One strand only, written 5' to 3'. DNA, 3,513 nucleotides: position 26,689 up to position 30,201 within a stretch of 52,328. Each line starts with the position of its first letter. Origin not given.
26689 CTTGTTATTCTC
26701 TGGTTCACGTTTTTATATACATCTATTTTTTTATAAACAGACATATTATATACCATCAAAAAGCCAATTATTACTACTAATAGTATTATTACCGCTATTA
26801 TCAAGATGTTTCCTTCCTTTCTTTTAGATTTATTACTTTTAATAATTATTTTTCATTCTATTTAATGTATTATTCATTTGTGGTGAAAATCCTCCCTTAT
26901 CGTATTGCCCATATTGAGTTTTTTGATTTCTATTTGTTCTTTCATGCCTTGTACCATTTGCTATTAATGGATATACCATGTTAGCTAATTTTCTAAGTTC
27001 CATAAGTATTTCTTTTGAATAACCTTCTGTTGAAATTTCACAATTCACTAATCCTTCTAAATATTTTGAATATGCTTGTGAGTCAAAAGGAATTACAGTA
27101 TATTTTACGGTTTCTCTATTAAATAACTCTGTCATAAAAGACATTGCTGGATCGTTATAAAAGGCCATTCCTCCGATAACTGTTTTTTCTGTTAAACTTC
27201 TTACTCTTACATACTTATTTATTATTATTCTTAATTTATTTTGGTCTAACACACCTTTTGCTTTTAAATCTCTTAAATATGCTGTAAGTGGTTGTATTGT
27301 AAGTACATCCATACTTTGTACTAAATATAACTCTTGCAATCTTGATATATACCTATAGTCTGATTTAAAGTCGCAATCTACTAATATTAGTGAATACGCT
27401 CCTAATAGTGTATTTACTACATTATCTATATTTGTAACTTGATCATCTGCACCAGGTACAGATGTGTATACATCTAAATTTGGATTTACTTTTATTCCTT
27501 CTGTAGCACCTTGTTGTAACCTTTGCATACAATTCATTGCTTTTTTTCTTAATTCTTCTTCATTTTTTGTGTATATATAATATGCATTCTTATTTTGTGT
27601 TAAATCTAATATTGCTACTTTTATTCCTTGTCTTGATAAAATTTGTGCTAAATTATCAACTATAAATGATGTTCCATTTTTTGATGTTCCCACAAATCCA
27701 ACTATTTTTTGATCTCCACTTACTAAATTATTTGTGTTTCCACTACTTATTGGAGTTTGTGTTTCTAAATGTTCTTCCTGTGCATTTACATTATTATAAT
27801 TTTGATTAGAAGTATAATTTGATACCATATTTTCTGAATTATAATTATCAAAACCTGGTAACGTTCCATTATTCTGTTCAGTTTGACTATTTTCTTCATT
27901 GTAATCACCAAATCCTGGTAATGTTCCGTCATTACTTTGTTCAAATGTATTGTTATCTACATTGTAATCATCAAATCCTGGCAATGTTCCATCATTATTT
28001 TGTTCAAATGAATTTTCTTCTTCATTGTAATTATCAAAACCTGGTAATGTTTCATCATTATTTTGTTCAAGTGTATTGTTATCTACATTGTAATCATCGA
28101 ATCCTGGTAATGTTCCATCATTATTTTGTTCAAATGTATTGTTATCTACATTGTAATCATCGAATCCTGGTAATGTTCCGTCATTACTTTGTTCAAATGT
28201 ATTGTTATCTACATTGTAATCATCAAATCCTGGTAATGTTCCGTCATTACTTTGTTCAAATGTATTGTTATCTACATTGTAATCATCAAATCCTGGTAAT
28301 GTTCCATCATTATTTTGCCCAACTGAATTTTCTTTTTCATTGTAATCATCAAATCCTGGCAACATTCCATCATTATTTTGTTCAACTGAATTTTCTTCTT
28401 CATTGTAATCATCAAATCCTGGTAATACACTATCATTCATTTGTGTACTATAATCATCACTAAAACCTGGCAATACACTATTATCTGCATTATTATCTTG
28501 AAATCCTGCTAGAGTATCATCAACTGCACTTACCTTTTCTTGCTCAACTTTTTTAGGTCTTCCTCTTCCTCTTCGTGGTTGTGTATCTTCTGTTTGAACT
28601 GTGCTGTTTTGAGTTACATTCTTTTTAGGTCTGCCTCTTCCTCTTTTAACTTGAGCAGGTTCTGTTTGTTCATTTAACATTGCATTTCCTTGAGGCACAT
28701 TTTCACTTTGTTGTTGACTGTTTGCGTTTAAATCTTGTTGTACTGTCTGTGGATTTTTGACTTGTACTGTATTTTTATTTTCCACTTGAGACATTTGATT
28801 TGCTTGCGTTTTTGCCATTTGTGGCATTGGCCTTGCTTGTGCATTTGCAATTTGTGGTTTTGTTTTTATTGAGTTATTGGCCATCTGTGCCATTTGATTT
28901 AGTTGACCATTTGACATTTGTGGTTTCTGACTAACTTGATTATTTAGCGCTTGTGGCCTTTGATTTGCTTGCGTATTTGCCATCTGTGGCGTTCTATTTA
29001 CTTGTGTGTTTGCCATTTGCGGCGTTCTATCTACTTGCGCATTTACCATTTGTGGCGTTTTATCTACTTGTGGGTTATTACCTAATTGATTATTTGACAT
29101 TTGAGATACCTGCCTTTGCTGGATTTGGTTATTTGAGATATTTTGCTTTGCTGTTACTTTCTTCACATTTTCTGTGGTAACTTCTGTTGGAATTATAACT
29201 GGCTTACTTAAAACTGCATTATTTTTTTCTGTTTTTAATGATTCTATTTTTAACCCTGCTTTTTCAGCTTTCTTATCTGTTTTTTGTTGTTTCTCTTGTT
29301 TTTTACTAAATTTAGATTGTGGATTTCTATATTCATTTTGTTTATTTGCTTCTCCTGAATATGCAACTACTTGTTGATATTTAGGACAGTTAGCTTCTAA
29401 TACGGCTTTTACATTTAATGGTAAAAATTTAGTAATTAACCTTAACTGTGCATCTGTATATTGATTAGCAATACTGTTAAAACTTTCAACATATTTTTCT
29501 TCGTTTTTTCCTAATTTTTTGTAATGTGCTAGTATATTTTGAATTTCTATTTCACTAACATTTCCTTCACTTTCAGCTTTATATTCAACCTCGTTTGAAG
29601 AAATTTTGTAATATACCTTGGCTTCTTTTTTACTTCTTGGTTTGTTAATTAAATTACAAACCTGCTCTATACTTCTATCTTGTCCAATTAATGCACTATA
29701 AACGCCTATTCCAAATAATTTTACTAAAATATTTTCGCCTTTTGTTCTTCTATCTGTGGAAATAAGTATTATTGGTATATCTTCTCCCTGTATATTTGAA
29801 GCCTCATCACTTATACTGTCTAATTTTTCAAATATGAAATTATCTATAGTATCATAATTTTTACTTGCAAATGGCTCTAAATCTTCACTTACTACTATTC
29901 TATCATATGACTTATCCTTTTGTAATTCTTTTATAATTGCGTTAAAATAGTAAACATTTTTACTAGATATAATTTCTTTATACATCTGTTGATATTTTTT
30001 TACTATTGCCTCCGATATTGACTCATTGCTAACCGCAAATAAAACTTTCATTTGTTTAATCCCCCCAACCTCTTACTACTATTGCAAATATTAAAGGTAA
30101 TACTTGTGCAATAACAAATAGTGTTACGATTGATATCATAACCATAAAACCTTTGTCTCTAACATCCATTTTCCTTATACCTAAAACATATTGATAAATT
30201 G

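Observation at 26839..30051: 1070-aa TadZ/CpaE-like protein carrying two AT-hooks and a very long low-complexity repeat linker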

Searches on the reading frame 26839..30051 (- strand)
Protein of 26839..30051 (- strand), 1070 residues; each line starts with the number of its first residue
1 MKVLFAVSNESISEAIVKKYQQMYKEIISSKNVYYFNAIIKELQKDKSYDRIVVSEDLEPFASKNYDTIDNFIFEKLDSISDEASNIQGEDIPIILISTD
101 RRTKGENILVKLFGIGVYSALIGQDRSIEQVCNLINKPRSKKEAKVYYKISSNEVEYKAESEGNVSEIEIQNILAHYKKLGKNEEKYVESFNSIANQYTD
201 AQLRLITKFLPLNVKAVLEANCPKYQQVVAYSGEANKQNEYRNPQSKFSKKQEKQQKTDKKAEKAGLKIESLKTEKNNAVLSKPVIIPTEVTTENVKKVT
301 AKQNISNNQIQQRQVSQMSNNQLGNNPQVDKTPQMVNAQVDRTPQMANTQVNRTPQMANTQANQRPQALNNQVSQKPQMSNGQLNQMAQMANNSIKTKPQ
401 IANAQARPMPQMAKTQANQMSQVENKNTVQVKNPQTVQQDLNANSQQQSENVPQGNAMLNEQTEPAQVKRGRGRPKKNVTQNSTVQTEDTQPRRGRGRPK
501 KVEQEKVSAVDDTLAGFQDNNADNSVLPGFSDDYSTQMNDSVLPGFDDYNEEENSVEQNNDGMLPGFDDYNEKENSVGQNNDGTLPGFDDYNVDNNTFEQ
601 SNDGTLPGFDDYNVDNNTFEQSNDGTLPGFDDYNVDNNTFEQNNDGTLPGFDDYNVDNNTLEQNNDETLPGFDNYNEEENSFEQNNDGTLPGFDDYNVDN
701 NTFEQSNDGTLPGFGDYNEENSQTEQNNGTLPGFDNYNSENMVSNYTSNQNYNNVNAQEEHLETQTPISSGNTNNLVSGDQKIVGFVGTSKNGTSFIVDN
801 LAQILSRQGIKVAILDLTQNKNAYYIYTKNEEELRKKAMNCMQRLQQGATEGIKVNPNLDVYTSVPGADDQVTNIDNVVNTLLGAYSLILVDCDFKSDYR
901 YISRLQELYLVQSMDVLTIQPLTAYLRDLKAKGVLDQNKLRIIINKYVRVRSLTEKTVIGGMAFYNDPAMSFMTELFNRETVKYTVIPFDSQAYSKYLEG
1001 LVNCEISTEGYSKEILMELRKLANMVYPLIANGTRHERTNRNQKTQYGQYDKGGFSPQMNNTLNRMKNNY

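Call 3: search_protein_families(library=pfam, proteins=[window:26839-30051:-], max_evalue=0.1)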
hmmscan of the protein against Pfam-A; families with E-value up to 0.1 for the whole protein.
window:26839-30051:- (1070 aa): 5 families
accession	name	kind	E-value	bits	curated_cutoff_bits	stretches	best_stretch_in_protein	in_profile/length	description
PF01656.29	CbiA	-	8.5e-05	23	25.4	1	793-950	11-86/125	CobQ/CobB/MinD/ParA nucleotide binding domain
PF02178.24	AT_hook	-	0.0023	18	17.4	1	469-480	1-12/13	AT hook motif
PF09140.17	MipZ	-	0.026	14.2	20.7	1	793-898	13-112/262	ATPase MipZ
PF17163.9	DUF5125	-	0.041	14.3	27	0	627-648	134-155/188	Domain of unknown function (DUF5125)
PF03308.22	MeaB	-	0.054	12.9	23.1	0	778-816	30-68/273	Methylmalonyl Co-A mutase-associated GTPase MeaB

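Call 4: search_protein_families(library=ncbifam, proteins=[window:26839-30051:-], max_evalue=0.1)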
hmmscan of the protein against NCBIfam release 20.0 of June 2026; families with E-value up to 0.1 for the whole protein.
window:26839-30051:- (1070 aa): 2 families
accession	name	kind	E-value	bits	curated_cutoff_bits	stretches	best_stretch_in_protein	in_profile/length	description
TIGR00750.1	lao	equivalog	0.014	14.5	240.75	1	778-815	31-68/300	methylmalonyl Co-A mutase-associated GTPase MeaB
NF011056.0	PRK14489.1-1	equivalog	0.016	14.3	379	1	738-817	165-239/363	bifunctional molybdenum cofactor guanylyltransferase MobA/molybdopterin-guanine dinucleotide biosynthesis adaptor protein MobB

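Call 77: search_protein_families(library=padloc, proteins=[window:26839-30051:-], max_evalue=0.01)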
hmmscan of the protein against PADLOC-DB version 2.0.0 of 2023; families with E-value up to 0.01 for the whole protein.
window:26839-30051:- (1070 aa): 1 family
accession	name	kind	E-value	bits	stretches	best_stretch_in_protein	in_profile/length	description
PDLC03417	REase_II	-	0.0043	14.5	0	549-575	26-52/262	Type II restriction enzyme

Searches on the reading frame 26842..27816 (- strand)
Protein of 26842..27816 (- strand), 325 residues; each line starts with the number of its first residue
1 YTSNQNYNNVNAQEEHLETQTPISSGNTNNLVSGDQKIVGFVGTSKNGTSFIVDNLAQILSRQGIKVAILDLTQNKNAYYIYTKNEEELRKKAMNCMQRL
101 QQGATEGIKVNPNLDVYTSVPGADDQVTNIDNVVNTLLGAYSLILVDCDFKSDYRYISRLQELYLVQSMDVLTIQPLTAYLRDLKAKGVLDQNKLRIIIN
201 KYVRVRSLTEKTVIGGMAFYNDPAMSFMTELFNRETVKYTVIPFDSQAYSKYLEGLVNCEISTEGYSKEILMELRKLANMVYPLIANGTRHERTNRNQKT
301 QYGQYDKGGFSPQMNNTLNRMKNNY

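Call 10: find_homologous_proteins(query=window:26842-27816:-, max_evalue=0.001)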
Query window:26842-27816:- (325 aa): 655 proteins with E <= 0.001 among 1450 candidates; the best 120 are listed.
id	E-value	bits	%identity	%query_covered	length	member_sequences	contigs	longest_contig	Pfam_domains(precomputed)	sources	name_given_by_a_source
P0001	2.1e-125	436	64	99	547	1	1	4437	-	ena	-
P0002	2.0e-121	423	64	90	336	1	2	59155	-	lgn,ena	-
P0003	2.7e-121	423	65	90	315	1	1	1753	-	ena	-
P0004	1.9e-119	417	62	93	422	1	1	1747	-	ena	-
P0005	3.3e-118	412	62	93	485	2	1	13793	-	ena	-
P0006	1.4e-117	410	61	98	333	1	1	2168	-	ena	-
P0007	2.3e-115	403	61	95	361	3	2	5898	-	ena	-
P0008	3.9e-114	399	61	92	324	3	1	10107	-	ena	-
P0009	1.2e-113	398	61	92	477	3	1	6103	-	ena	-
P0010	2.6e-113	396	57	97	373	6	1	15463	-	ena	-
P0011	9.4e-113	395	56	99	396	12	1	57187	-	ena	-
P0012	1.9e-112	394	57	100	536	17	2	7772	-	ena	-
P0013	9.9e-111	388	61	91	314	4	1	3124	-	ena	-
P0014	2.1e-110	387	59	91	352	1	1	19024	-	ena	-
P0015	4.6e-110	386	60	93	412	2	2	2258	-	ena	-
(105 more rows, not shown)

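Call 14: search_solved_structures(query=window:26842-27816:-, max_evalue=10, show_alignments=2)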
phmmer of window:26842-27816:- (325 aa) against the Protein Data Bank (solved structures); distinct sequences matched with E-value up to 10: 1.
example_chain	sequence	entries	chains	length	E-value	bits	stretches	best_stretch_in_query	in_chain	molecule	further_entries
1rz3_A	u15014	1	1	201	1.7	11.2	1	36-87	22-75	hypothetical protein RBSTP0775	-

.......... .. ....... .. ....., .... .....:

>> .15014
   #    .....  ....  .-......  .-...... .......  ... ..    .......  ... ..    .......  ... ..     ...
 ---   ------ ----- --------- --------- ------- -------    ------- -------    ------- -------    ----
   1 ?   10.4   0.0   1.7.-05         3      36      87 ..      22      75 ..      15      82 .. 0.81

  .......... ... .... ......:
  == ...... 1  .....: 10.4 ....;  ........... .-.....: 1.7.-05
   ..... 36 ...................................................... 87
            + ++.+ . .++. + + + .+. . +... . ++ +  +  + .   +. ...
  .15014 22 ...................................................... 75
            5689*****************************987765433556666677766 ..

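Call 20: search_solved_structures(query=A1, max_evalue=10, show_alignments=3)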
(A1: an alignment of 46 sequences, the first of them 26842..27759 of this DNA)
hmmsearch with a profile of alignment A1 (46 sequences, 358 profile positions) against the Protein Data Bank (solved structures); distinct sequences matched with E-value up to 10: 0.

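Call 22: find_related_loci(query=A1, collection=genome_contigs, flank=10000)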
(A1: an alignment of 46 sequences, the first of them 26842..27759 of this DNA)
Query A1 (306 aa) in genome_contigs; peptide patterns used: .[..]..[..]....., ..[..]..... (x = any residue, [..] = any of these).
599 stretches matched a pattern (row limit reached: there are more); 593 encode a relative of the query (tblastn E <= 1e-3); the best 80 are kept; 80 distinct loci.
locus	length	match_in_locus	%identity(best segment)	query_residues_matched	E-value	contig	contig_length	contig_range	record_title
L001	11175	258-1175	92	1-306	0e+0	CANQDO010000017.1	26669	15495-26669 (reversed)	MAG: uncultured Clostridia bacterium isolate Lapin-007__bin5 genome assembly, contig: Lapin-007__NODE_567_length_26669_c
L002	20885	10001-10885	78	12-306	2e-156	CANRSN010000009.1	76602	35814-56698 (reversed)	MAG TPA_asm: uncultured Clostridiaceae bacterium isolate SRR15730535_bin.30_metawrap_v1.3_MAG genome assembly, contig: N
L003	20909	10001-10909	81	1-305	7e-171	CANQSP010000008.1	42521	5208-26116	MAG: uncultured Clostridia bacterium isolate Lapin-032__bin74 genome assembly, contig: Lapin-032__NODE_1507_length_42521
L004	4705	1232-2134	67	5-306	4e-138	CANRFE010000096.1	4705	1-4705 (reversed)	MAG: uncultured Clostridia bacterium isolate Lapin-023__bin83 genome assembly, contig: Lapin-023__NODE_21834_length_4705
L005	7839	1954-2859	66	6-306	4e-133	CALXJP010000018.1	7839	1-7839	MAG: uncultured Clostridia bacterium isolate E0_DP__bin144 genome assembly, contig: E0_DP__k127_3446359, whole genome sh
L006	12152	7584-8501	66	5-303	7e-133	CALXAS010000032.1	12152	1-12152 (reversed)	MAG: uncultured Clostridia bacterium isolate BRZ_BM__bin119 genome assembly, contig: BRZ_BM__NODE_7162_length_12152_cov_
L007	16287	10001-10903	63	5-306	4e-131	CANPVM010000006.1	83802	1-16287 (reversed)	MAG: uncultured Clostridia bacterium isolate Lapin-001__bin26 genome assembly, contig: Lapin-001__NODE_409_length_83802_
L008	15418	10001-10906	65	6-306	7e-131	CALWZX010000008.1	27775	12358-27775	MAG: uncultured Clostridia bacterium isolate BRZ_FK__bin79 genome assembly, contig: BRZ_FK__NODE_2198_length_27775_cov_6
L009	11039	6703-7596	65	8-306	3e-130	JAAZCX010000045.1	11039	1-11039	MAG: Clostridiaceae bacterium isolate AS07pgkLD_81 77792_AS07, whole genome shotgun sequence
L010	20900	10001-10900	62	5-306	4e-130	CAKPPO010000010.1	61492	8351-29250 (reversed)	MAG: uncultured Clostridia bacterium isolate REFINED_METABAT215_TOP10_CONTIGS_1500_ASSEMBLY_K77_MERGED__Hadza_MoBio_hadz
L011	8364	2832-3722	65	11-303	9e-130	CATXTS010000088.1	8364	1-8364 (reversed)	MAG TPA_asm: uncultured Clostridiaceae bacterium isolate ERR9492523_bin.40_MetaWRAP_v1.3_MAG genome assembly, contig: ER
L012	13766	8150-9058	65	5-303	4e-130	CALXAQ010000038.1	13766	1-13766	MAG: uncultured Clostridia bacterium isolate E0_DM__bin141 genome assembly, contig: E0_DM__k127_2346646, whole genome sh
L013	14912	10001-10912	63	6-306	1e-129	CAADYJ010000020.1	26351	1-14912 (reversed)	MAG TPA_asm: Clostridia bacterium, isolate HGM13633, WGS project CAADYJ010000000 data, contig: ERS396354_14_k85_6087, wh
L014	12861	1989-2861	65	11-306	2e-128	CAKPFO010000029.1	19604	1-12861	MAG: uncultured Clostridia bacterium isolate REFINED_METABAT215_TOP10_CONTIGS_1500_ASSEMBLY_K77_MERGED__Hadza_MoBio_hadz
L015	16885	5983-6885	63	5-306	2e-127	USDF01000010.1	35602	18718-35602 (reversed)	uncultured Clostridium sp. isolate UMGS1612 genome assembly, contig: NODE_305_length_35602_cov_4.247897, whole genome sh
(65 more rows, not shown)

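Call 27: predict_structure(alignment_id=A1)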
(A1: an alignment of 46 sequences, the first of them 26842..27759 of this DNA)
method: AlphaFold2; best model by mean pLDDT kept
length: 306 residues; sequences in the alignment: 46
mean_pLDDT: 79.0   pTM: 0.76
mean pLDDT of the five models: 79.0, 78.1, 76.8, 76.0, 73.8
residues with pLDDT >= 90: 105; 70-90: 131; 50-70: 33; < 50: 37
segments of 3 or more residues with pLDDT < 50: 1-13, 267-289
pLDDT, mean of each block of 10 residues (from residue 1): 36 69 87 93 93 76 76 85 89 88 61 90 94 89 93 87 91 92 86 89 67 91 90 82 87 93 64 37 39 63 68
secondary structure, 60 per line:
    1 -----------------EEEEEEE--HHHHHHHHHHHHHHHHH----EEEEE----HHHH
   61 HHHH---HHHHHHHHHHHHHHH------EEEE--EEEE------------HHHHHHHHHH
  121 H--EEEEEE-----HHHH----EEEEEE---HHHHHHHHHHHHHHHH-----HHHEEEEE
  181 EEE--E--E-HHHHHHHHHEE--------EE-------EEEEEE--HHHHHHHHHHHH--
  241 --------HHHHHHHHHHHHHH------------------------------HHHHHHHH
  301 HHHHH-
elements in order: E18-24 H27-43 E48-52 H57-64 H68-82 E89-92 E95-98 H111-121 E124-129 H135-138 E143-148 H152-167 E176-183 H191-199 E219-224 H227-238 H249-262 H293-305

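Call 32: fold_search(model_id=the predicted structure, library=pdb)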
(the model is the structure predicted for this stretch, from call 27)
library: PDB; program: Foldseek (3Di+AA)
matches with E <= 10: 1849; with E <= 0.001: 358
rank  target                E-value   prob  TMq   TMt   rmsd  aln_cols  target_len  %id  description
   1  3ea0_B                5.4e-11  1.00  0.57  0.70   4.5       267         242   19  Crystal Structure of ParA Family ATPase from Chlorobium tepidum TLS (released 2008-09-23)
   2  3ea0_A                8.3e-10  1.00  0.58  0.72   4.3       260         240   18  Crystal Structure of ParA Family ATPase from Chlorobium tepidum TLS (released 2008-09-23)
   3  4rz3_A                2.8e-09  1.00  0.57  0.70   4.8       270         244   14  Crystal structure of the MinD-like ATPase FlhG (released 2015-03-04)
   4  4rz2_B                4.6e-09  1.00  0.59  0.69   3.9       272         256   15  Crystal structure of the MinD-like ATPase FlhG (released 2015-03-04)
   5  4v02_B                6.6e-09  1.00  0.55  0.68   4.2       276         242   13  MinC:MinD cell division protein complex, Aquifex aeolicus (released 2015-01-14)
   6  4rz2_A                7.0e-09  1.00  0.60  0.69   3.9       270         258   15  Crystal structure of the MinD-like ATPase FlhG (released 2015-03-04)
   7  5tvk_B                1.6e-08  1.00  0.57  0.70   5.1       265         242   15  Crystal Structure of putative plasmid partition protein (BB_S35) from Borrelia burgdorferi B31 bound to AMPPNP (released 2016-11-23)
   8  4v03_A                2.0e-08  1.00  0.57  0.72   3.4       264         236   12  MinD cell division protein, Aquifex aeolicus (released 2015-01-14)
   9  5tvk_A                2.0e-08  1.00  0.52  0.65   5.9       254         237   15  Crystal Structure of putative plasmid partition protein (BB_S35) from Borrelia burgdorferi B31 bound to AMPPNP (released 2016-11-23)
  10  3k9h_A                2.2e-08  1.00  0.51  0.66   5.9       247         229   16  Crystal structure of a plasmid partition protein from borrelia burgdorferi at 2.25A resolution (released 2009-11-03)
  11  4v03_B                2.2e-08  1.00  0.53  0.66   5.2       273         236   15  MinD cell division protein, Aquifex aeolicus (released 2015-01-14)
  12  6yay_B                2.4e-08  1.00  0.52  0.64   5.2       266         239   14  Crystal structure of a Selenium-derivatized complex of the bacterial cellulose secretion regulators BcsR and BcsQ, cry (released 2021-02-24)
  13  6yar_A                2.5e-08  1.00  0.52  0.63   5.2       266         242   14  Crystal structure of a Selenium-derivatized complex of the bacterial cellulose secretion regulators BcsR and BcsQ, cry (released 2021-02-24)
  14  6yay_A                2.5e-08  1.00  0.51  0.63   5.7       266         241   14  Crystal structure of a Selenium-derivatized complex of the bacterial cellulose secretion regulators BcsR and BcsQ, cry (released 2021-02-24)
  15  6yb5_A                3.2e-08  1.00  0.50  0.61   6.6       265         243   17  Orthorhombic crystal structure of a native BcsRQ complex crystallized in the presence of ADP (released 2021-02-24)
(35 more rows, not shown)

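Call 39: search_protein_families(library=pfam, alignment_id=A1, max_evalue=1)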
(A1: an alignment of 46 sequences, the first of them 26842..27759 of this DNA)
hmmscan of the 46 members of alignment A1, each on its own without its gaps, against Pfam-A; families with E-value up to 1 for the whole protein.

A. member 1, window:26842-27759:- (306 aa): 7 families
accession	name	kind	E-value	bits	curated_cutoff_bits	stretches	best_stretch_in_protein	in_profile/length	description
PF01656.29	CbiA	-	8.1e-05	23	25.4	1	29-186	11-86/125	CobQ/CobB/MinD/ParA nucleotide binding domain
PF09140.17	MipZ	-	0.0019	18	20.7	1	29-134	13-112/262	ATPase MipZ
PF01343.23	Peptidase_S49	-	0.0088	16.5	24.9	1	19-108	38-122/154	Peptidase family S49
PF03308.22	MeaB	-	0.013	15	23.1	1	14-52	30-68/273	Methylmalonyl Co-A mutase-associated GTPase MeaB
PF03358.20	FMN_red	-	0.05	13.6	24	1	18-76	2-63/152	NADPH-dependent FMN reductase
PF08855.15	DUF1825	-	0.057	13.8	25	0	27-83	35-91/103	Domain of unknown function (DUF1825)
PF11504.14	Colicin_Ia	-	0.1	13.2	25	1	5-40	19-51/72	Colicin Ia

B. families by the number of members that match (of 46 scanned): 41 families (the first 25 are shown)
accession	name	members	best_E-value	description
PF01656.29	CbiA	34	4.9e-05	CobQ/CobB/MinD/ParA nucleotide binding domain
PF01343.23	Peptidase_S49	23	0.0013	Peptidase family S49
PF02178.24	AT_hook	12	0.0001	AT hook motif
PF03358.20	FMN_red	12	0.0078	NADPH-dependent FMN reductase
PF09140.17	MipZ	10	0.0019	ATPase MipZ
PF15704.10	Mt_ATP_synt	5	0.0025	Mitochondrial ATP synthase subunit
PF20961.2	phiKZ_gp29PR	3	0.016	Bacteriophage phiKZ, gp29PR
PF12672.12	DUF3793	3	0.058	Protein of unknown function (DUF3793)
PF08855.15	DUF1825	2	0.0016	Domain of unknown function (DUF1825)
PF03308.22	MeaB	2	0.013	Methylmalonyl Co-A mutase-associated GTPase MeaB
PF00213.23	OSCP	2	0.049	ATP synthase delta (OSCP) subunit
PF13344.12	Hydrolase_6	2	0.17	Haloacid dehalogenase-like hydrolase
PF08953.17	DUF1899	1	0.0066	Domain of unknown function (DUF1899)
PF09718.15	Tape_meas_lam_C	1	0.016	Lambda phage tail tape-measure protein (Tape_meas_lam_C)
PF17924.6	TetR_C_19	1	0.019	Tetracyclin repressor-like, C-terminal domain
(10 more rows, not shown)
